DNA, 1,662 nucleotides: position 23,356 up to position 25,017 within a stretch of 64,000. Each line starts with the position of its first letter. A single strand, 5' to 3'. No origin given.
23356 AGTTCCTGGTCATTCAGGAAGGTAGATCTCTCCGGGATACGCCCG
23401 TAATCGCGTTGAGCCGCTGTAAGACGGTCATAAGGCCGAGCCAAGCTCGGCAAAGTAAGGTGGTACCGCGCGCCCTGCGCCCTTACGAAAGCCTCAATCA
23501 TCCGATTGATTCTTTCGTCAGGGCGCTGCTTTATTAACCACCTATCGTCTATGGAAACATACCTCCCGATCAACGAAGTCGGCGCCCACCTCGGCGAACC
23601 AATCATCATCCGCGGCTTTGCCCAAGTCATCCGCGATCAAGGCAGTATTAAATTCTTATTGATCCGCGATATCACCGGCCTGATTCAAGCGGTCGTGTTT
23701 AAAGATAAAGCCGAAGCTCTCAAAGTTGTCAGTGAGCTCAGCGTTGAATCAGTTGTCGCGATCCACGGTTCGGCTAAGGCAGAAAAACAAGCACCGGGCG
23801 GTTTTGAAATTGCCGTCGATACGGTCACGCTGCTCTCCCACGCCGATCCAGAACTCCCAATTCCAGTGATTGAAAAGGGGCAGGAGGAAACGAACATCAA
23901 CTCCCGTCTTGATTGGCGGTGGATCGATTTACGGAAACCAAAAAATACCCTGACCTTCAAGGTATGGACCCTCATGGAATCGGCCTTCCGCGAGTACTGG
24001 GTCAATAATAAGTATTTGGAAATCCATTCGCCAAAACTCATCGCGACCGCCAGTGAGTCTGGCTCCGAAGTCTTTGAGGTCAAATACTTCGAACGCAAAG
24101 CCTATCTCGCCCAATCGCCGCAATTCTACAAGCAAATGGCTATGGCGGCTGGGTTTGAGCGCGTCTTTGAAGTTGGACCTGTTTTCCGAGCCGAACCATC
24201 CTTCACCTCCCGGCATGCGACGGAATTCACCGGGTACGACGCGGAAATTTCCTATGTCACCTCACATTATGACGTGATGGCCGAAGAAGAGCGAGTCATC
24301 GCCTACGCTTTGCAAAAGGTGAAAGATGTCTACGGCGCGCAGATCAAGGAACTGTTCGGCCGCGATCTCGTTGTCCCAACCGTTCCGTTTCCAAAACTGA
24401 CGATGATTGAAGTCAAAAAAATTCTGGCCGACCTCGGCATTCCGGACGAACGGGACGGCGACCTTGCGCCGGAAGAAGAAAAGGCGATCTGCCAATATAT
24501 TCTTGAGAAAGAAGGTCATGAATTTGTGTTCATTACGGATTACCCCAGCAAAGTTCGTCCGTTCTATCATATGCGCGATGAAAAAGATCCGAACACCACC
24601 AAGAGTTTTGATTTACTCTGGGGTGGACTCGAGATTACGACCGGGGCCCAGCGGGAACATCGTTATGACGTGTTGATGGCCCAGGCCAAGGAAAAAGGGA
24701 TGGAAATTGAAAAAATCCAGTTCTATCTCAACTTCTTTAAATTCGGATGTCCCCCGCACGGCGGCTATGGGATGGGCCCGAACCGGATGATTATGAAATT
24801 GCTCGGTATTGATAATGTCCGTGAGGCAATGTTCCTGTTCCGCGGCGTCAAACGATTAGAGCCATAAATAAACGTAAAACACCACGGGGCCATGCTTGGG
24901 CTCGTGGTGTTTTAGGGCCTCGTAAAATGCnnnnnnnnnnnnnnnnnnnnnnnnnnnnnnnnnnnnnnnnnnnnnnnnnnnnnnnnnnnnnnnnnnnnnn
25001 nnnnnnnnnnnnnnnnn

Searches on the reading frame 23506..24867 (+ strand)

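Call 83: search_protein_families(library=pfam, proteins=[window:23506-24867:+], max_evalue=0.0001)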
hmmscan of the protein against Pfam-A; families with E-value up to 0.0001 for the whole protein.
window:23506-24867:+ (453 aa): 2 families
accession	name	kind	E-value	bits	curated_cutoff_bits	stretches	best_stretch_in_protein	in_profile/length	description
PF00152.25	tRNA-synt_2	-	3.1e-77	260.1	25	1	132-443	3-303/308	tRNA synthetases class II (D, K and N)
PF01336.31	tRNA_anti-codon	-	1.4e-10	41.4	27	1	35-110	3-75/75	OB-fold nucleic acid binding domain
